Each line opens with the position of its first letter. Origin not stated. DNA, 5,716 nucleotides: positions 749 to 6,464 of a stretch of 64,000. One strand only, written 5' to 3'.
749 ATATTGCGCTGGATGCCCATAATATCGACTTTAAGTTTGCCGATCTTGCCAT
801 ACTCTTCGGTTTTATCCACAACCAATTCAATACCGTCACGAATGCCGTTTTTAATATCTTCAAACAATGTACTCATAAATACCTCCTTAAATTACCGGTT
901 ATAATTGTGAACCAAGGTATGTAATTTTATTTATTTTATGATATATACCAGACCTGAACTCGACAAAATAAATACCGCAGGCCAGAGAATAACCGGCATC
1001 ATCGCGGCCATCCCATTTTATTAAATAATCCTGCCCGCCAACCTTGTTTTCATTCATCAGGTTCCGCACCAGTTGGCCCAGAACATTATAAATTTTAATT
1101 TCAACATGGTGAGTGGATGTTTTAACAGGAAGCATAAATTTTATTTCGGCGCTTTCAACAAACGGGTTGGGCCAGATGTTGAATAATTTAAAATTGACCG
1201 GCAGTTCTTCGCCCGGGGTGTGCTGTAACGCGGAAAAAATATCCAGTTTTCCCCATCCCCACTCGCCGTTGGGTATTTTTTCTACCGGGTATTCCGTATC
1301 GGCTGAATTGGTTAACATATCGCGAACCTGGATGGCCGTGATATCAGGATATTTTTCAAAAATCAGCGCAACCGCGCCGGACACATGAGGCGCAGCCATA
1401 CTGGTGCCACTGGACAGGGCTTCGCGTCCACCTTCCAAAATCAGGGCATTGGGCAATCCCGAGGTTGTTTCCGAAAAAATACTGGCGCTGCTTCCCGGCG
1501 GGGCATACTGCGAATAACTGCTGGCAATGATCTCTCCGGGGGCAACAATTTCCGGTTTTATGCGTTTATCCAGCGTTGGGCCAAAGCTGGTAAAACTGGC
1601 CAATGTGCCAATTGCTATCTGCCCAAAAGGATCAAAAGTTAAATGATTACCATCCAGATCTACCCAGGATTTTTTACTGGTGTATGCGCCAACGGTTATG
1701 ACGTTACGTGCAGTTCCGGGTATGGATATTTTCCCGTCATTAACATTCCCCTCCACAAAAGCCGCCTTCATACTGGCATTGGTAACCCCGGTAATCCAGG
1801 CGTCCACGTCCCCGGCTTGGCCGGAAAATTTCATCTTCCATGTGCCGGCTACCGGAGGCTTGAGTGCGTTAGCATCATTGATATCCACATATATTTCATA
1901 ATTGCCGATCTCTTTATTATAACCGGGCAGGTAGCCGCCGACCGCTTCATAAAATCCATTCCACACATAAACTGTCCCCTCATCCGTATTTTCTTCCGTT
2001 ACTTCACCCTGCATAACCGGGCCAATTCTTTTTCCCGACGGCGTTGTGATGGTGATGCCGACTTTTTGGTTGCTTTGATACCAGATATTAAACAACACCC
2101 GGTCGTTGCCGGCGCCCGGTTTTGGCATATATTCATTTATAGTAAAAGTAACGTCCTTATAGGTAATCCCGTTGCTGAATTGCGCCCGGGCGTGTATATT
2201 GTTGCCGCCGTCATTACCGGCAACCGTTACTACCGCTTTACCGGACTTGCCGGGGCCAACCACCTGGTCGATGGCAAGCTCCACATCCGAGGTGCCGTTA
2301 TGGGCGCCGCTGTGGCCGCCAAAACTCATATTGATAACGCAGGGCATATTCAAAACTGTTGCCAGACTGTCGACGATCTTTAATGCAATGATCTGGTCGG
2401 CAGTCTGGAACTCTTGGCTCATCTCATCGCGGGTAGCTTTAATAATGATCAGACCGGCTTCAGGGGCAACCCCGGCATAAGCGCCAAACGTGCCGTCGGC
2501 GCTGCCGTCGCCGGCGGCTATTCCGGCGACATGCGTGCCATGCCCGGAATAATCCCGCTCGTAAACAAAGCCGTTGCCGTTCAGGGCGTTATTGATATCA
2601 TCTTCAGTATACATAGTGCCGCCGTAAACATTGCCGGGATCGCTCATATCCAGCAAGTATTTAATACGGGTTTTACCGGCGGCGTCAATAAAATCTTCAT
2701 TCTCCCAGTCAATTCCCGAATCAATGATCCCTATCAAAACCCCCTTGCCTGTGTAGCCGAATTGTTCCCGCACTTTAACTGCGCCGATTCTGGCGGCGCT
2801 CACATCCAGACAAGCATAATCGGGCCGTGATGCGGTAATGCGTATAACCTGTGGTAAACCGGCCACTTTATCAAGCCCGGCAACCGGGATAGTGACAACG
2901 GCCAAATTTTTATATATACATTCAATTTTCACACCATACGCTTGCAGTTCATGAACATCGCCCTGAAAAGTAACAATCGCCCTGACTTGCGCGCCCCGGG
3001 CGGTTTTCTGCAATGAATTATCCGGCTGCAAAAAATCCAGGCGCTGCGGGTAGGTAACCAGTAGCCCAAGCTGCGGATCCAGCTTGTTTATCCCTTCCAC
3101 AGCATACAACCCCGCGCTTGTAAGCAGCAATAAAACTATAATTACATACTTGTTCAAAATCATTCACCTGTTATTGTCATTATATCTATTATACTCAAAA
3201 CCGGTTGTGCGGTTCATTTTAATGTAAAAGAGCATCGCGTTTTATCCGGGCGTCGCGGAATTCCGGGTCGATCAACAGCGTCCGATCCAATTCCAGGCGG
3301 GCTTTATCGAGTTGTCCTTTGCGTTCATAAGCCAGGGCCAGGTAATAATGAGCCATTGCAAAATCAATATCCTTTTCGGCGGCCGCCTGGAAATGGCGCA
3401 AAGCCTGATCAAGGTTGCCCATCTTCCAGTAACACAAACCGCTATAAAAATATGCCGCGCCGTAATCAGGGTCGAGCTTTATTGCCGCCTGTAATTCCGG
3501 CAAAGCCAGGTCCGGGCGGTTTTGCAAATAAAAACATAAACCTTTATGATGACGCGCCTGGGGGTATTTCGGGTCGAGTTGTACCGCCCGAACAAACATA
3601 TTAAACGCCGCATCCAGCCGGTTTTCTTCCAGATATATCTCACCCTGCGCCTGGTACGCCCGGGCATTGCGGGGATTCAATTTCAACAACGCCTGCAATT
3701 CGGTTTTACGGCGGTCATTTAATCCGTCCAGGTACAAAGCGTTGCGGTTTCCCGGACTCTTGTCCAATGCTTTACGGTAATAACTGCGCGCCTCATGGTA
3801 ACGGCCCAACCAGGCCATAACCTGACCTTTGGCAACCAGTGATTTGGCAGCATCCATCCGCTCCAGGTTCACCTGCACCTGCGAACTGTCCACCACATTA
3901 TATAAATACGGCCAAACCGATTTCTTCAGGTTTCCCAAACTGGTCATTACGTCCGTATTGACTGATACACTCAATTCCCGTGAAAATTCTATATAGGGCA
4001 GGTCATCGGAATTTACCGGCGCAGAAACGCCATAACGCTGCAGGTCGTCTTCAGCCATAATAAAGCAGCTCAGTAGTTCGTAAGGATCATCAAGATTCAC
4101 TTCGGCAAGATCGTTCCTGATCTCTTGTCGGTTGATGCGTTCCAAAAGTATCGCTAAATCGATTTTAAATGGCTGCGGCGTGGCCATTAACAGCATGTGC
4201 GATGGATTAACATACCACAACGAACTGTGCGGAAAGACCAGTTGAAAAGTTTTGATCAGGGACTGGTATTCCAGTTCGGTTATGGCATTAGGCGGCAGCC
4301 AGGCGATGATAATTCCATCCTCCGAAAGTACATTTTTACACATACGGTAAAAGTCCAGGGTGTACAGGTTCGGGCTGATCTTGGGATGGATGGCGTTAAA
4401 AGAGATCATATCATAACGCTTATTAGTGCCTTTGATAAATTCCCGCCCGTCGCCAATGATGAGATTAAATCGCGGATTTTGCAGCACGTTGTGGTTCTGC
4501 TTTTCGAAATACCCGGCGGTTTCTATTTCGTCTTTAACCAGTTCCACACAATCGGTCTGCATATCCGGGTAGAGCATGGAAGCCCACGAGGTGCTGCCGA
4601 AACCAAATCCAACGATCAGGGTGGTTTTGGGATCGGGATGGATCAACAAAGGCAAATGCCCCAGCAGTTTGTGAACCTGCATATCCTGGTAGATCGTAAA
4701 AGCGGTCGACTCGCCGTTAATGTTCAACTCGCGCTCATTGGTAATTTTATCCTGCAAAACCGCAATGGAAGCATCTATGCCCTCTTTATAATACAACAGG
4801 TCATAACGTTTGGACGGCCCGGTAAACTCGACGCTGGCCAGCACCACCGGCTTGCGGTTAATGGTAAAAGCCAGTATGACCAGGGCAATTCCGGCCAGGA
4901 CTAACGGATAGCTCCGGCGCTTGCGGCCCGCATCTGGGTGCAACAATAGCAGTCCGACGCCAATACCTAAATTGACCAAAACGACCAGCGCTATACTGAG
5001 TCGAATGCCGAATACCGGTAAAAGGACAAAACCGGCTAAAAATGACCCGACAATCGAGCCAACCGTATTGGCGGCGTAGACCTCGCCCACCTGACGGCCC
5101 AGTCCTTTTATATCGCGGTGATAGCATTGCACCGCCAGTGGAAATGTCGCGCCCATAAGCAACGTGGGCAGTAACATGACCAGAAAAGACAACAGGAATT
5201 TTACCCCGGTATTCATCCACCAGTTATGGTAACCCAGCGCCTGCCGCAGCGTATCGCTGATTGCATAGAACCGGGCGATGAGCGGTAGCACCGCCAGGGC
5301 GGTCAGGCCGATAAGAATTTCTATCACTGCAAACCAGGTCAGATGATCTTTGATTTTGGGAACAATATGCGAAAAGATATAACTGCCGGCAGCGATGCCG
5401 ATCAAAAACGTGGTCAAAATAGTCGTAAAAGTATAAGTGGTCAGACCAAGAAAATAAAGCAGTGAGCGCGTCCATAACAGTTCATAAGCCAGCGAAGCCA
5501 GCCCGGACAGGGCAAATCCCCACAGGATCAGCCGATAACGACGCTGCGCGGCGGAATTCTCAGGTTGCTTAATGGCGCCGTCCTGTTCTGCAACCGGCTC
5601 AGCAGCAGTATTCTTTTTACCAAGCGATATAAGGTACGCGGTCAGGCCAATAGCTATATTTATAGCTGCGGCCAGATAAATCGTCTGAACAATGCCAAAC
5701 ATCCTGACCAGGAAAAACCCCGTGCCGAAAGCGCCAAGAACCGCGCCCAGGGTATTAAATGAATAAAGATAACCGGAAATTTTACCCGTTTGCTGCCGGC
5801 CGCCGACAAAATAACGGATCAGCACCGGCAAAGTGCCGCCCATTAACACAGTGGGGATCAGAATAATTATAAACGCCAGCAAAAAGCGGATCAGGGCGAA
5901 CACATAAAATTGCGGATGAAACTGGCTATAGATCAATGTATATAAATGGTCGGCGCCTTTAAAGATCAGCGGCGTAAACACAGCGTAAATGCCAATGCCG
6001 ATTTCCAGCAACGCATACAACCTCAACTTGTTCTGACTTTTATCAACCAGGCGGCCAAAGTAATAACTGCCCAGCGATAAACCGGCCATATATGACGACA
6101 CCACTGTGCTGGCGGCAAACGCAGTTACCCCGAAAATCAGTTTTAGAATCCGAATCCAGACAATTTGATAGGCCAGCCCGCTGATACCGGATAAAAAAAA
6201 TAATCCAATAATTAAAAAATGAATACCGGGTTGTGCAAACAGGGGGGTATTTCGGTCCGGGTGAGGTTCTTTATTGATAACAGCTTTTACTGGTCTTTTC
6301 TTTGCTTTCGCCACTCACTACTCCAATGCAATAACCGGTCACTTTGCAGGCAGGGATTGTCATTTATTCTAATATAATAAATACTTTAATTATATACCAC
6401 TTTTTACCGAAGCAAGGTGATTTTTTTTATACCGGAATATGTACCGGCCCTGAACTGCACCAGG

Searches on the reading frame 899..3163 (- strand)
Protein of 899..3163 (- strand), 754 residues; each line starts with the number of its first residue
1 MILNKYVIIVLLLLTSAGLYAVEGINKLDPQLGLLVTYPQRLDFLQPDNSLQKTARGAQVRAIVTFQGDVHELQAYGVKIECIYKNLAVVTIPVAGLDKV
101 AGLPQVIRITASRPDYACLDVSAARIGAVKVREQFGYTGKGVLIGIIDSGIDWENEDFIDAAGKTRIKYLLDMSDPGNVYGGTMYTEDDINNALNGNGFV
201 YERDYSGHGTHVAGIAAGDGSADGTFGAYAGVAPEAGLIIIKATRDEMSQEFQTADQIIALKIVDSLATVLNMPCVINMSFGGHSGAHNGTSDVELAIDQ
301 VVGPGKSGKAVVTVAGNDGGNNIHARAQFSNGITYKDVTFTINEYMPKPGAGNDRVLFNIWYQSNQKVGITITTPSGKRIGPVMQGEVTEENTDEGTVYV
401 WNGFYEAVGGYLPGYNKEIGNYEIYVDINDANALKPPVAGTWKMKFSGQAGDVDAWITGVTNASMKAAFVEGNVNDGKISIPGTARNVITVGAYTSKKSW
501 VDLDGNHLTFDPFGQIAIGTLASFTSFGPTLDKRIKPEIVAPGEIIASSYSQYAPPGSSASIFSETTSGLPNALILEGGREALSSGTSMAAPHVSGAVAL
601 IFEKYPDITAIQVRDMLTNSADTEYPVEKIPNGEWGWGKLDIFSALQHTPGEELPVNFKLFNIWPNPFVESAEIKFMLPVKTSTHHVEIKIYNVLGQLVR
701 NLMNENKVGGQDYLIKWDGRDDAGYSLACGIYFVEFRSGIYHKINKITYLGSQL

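Call 35: search_protein_families(library=pfam, proteins=[window:899-3163:-], max_evalue=0.001)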
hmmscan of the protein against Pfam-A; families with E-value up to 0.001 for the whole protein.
window:899-3163:- (754 aa): 4 families
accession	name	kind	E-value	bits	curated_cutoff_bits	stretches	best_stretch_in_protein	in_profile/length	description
PF00082.27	Peptidase_S8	-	7.1e-47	160.5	21.8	2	472-638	152-288/288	Subtilase family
PF18425.6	CspB_prodomain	-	1.2e-06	28.8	25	1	26-107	1-83/89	Csp protease B prodomain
PF13860.13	FlgD_ig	-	1.6e-06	28.4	27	1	671-734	9-71/79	FlgD Ig-like domain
PF18962.6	Por_Secre_tail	-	2.1e-06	28.3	27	1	663-747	1-73/75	Secretion system C-terminal sorting domain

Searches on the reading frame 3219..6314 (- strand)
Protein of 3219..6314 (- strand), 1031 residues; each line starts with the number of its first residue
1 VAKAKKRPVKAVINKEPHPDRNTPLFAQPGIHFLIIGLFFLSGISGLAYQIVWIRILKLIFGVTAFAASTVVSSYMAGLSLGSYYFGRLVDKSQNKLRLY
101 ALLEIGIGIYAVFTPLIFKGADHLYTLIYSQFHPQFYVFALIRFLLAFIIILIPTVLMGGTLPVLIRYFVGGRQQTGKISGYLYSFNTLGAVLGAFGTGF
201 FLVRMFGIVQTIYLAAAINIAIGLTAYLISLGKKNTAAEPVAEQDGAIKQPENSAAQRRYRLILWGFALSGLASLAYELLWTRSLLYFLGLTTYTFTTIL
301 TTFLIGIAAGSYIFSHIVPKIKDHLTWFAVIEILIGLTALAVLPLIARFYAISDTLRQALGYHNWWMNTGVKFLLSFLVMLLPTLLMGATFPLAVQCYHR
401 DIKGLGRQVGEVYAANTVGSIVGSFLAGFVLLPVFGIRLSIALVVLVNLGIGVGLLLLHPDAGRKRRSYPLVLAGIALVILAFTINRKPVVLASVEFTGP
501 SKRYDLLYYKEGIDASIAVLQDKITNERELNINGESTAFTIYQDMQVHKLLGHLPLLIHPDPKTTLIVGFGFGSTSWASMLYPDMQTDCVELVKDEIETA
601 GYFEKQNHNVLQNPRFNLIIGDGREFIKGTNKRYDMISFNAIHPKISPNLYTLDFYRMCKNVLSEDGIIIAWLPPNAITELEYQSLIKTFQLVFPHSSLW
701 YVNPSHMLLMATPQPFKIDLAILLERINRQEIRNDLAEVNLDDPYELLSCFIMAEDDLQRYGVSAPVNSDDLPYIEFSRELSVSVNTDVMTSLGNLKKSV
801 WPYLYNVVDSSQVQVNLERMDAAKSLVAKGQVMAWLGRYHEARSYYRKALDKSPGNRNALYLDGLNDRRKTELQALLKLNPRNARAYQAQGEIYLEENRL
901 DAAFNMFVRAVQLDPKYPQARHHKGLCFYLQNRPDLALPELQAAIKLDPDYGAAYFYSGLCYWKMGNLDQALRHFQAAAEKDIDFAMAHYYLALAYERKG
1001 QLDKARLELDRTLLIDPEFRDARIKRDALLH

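Call 35: search_protein_families(library=pfam, proteins=[window:3219-6314:-], max_evalue=0.001)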
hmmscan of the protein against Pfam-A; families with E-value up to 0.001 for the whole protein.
window:3219-6314:- (1031 aa): 18 families
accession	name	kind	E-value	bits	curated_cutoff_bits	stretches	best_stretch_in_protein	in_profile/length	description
PF07719.23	TPR_2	-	8.6e-25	85.2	27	3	823-856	1-34/34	Tetratricopeptide repeat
PF00515.34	TPR_1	-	3.3e-21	74.6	27.8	1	954-981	3-30/34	Tetratricopeptide repeat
PF13432.12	TPR_16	-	1.1e-18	67.8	32.7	1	962-1012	7-56/65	Tetratricopeptide repeat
PF13414.12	TPR_11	-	1.7e-18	66.5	26.8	3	891-931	1-41/42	TPR repeat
PF01564.23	Spermine_synth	-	1.1e-16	61.3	22.9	1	547-697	4-156/186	Spermine/spermidine synthase domain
PF13428.12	TPR_14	-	1.3e-15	56.8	23.5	0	826-861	4-39/44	Tetratricopeptide repeat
PF14559.12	TPR_19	-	5e-15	56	25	3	963-1022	2-59/68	Tetratricopeptide repeat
PF13431.12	TPR_17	-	5.5e-15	54.8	24.4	1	975-1006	2-33/34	Tetratricopeptide repeat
PF13181.12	TPR_8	-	7e-15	54.3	25.7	0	884-917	1-34/34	Tetratricopeptide repeat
PF13424.12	TPR_12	-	1.6e-12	47.8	30.1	0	920-979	5-72/77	Tetratricopeptide repeat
PF13174.12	TPR_6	-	6.8e-10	39.4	26.3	0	954-981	2-29/33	Tetratricopeptide repeat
PF14853.12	Fis1_TPR_C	-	8.3e-10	39.2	25.3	1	989-1023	4-38/53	Fis1 C-terminal tetratricopeptide repeat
PF13371.12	TPR_9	-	1.5e-08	35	35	1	892-951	3-62/73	Tetratricopeptide repeat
PF07690.21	MFS_1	-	1e-07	31.6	33.4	1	38-368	1-292/347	Major Facilitator Superfamily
PF13176.12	TPR_7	-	1.2e-06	28.5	27.9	0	836-857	12-35/36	Tetratricopeptide repeat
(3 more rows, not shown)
